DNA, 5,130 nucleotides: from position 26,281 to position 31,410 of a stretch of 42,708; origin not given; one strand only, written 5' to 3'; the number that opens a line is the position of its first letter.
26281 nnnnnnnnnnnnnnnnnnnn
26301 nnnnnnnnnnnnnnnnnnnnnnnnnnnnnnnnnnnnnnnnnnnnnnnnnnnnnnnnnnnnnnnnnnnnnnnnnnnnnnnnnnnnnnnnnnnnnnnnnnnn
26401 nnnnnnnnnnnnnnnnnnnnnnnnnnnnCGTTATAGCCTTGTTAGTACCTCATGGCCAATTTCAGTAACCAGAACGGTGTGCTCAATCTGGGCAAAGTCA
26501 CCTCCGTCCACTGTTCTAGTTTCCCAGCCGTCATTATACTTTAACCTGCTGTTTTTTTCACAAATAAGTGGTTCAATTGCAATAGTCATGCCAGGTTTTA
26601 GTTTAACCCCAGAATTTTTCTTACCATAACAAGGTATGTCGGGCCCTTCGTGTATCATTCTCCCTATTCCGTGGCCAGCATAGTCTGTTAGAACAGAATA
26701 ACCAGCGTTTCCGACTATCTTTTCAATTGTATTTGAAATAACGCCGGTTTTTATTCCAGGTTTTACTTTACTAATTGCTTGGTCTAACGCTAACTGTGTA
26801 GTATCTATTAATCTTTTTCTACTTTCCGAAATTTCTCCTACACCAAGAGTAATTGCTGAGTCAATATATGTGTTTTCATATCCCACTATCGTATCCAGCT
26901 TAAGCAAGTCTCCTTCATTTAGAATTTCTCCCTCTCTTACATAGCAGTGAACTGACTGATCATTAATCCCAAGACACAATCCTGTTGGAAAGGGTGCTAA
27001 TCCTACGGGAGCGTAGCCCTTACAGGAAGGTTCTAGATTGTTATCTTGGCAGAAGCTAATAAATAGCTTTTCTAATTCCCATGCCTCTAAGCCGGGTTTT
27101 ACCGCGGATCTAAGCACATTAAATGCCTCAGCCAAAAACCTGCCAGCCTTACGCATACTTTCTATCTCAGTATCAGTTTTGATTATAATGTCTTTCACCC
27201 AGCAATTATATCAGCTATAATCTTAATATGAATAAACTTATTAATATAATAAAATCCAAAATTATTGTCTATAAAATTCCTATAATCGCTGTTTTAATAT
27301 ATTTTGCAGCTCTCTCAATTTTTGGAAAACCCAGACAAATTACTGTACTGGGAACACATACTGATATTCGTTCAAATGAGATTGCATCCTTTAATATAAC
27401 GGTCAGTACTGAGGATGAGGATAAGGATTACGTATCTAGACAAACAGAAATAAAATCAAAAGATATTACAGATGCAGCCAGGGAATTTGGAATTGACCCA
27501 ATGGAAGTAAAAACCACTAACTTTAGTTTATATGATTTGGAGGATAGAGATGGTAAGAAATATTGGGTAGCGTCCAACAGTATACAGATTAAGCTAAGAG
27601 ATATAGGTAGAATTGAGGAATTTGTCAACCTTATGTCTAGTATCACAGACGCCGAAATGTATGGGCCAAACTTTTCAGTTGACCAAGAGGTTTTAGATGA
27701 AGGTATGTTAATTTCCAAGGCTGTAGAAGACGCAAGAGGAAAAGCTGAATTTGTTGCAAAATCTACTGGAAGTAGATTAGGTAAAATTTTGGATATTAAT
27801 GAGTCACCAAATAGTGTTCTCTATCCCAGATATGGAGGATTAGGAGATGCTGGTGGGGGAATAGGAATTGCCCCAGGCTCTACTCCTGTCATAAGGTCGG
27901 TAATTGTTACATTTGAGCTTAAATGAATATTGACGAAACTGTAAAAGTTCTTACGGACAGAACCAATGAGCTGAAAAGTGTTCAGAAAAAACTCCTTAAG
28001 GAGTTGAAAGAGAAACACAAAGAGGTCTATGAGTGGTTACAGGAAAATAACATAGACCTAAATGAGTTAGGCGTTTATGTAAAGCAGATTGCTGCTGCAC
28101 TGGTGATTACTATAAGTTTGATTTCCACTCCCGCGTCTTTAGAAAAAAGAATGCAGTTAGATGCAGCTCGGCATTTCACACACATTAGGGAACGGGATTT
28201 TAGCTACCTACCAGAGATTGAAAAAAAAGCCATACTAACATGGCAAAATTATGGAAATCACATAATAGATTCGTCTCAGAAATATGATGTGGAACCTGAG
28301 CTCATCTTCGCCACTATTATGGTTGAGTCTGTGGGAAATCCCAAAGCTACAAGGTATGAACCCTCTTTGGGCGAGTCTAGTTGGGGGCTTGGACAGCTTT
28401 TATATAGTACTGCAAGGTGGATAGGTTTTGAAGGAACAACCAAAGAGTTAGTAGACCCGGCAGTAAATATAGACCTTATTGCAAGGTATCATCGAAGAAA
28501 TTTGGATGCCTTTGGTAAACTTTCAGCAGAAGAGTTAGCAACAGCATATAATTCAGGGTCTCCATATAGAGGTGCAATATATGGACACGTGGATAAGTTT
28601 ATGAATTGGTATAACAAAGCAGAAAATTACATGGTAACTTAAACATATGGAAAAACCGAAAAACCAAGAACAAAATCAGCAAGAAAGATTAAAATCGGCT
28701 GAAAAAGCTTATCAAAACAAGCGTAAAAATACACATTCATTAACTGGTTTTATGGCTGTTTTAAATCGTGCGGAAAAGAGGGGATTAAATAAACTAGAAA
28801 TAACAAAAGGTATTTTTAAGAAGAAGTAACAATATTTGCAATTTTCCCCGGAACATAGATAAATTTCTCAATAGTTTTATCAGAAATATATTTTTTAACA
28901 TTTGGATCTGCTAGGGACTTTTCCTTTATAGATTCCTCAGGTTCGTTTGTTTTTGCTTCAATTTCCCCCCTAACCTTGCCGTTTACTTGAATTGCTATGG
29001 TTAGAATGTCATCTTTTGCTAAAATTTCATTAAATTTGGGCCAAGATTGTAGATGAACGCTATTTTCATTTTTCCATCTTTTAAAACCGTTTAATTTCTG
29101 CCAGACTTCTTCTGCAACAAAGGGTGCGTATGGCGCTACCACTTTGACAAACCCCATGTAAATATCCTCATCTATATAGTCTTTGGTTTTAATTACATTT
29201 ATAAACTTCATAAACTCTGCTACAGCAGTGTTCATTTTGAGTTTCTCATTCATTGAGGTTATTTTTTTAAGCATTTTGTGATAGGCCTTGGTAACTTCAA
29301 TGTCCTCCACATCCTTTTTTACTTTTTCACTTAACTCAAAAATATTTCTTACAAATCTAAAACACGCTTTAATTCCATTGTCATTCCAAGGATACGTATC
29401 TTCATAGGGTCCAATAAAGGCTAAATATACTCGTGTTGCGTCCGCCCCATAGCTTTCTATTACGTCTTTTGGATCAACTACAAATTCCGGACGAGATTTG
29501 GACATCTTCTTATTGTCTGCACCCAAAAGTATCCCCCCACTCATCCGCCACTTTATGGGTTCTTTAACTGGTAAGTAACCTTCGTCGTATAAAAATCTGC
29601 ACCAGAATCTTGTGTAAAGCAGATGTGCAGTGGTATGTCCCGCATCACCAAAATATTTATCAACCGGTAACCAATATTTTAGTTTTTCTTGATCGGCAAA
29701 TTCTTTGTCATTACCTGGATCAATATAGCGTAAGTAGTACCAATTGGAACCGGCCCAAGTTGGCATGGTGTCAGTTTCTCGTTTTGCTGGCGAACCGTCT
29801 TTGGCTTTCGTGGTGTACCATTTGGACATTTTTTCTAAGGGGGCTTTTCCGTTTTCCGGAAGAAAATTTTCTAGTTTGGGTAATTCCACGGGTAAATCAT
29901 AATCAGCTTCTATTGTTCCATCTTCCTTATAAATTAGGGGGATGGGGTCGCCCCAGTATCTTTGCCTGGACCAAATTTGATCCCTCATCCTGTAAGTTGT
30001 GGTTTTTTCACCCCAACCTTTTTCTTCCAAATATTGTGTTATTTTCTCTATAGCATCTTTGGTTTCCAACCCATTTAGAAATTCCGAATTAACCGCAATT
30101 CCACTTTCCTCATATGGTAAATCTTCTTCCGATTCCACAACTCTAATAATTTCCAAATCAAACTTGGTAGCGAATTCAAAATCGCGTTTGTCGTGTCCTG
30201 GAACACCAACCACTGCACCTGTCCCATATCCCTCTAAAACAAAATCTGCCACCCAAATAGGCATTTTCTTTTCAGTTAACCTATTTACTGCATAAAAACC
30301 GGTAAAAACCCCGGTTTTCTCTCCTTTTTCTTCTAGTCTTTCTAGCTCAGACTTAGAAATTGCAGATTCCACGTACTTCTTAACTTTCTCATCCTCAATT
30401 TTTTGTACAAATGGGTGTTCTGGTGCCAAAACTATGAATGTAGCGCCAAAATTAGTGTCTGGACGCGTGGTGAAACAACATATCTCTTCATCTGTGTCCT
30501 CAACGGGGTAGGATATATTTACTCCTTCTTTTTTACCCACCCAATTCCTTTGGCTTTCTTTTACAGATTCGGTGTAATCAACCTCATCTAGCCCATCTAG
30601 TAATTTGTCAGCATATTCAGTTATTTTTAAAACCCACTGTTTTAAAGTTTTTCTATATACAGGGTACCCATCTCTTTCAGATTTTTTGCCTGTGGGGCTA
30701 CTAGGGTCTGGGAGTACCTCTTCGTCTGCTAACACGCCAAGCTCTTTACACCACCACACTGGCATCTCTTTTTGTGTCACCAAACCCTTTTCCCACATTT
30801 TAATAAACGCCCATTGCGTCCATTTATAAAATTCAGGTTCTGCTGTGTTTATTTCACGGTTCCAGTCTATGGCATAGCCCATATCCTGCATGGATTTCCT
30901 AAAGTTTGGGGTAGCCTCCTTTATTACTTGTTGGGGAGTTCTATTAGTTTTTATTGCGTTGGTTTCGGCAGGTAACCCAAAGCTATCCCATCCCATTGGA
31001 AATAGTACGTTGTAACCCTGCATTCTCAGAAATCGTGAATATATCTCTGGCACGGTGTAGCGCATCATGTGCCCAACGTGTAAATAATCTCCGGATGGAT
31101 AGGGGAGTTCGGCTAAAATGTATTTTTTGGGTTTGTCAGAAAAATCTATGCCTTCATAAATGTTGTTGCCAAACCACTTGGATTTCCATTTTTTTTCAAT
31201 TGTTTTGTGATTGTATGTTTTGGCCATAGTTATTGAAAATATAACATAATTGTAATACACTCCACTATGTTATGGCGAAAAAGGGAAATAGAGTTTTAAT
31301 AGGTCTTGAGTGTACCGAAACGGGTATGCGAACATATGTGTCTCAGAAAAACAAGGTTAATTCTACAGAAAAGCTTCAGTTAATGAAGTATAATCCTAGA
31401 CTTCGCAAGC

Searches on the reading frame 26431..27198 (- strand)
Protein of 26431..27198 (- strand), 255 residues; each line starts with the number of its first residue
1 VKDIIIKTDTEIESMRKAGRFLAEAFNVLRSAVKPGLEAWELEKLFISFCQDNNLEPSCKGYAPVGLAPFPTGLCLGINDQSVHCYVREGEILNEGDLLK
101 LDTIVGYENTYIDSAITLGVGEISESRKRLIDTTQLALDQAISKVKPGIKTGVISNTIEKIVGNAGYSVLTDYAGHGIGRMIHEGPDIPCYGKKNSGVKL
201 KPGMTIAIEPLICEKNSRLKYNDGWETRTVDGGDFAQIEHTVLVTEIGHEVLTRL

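Call 13: search_protein_families(library=pfam, proteins=[window:26431-27198:-], max_evalue=0.001)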
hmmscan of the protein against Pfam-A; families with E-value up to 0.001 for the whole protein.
window:26431-27198:- (255 aa): 1 family
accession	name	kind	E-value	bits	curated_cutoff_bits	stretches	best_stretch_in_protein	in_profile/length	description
PF00557.29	Peptidase_M24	-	1.3e-39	136.6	23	1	13-246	1-208/208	Metallopeptidase family M24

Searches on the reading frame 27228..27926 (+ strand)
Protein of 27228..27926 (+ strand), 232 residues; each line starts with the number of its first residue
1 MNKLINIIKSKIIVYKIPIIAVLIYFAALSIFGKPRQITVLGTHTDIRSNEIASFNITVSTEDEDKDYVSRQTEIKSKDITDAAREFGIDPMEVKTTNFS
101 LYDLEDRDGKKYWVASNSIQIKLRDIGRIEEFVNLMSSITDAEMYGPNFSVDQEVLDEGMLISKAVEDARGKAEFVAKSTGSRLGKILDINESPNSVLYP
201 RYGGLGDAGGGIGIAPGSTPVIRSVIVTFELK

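Call 40: search_protein_families(library=pfam, proteins=[window:27228-27926:+], max_evalue=0.001)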
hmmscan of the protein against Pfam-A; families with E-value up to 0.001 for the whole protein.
window:27228-27926:+ (232 aa): 1 family
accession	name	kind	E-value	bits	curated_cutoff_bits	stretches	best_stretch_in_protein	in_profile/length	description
PF04402.19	SIMPL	-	3.2e-26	93.3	25.2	1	38-229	1-205/205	Protein of unknown function (DUF541)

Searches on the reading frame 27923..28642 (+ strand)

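Call 40: search_protein_families(library=pfam, proteins=[window:27923-28642:+], max_evalue=0.001)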
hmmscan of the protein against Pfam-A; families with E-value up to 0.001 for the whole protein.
window:27923-28642:+ (239 aa): 1 family
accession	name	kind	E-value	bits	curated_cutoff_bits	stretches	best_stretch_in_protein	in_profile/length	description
PF01464.25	SLT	-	7.6e-14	51.7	21.3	1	114-213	3-98/117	Transglycosylase SLT domain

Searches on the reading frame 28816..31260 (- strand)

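Call 12: search_protein_families(library=pfam, proteins=[window:28816-31260:-], max_evalue=0.001)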
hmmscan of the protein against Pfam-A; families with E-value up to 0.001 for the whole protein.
window:28816-31260:- (814 aa): 5 families
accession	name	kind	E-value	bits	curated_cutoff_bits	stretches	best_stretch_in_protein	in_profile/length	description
PF13603.12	tRNA-synt_1_2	-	2.3e-60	203.7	25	1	238-412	1-185/185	Leucyl-tRNA synthetase, editing domain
PF00133.28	tRNA-synt_1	-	1.5e-37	129.8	22.7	2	25-249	2-233/414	tRNA synthetases class I (I, L, M and V)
PF09334.17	tRNA-synt_1g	-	2.5e-25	89.5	20.1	1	47-180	2-133/391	tRNA synthetases class I (M)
PF08264.19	Anticodon_1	-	4.7e-17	62.7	25.1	1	656-776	4-145/148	Anticodon-binding domain of tRNA ligase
PF01406.26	tRNA-synt_1e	-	0.00091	19.1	27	0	58-87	21-50/301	tRNA synthetases class I (C) catalytic domain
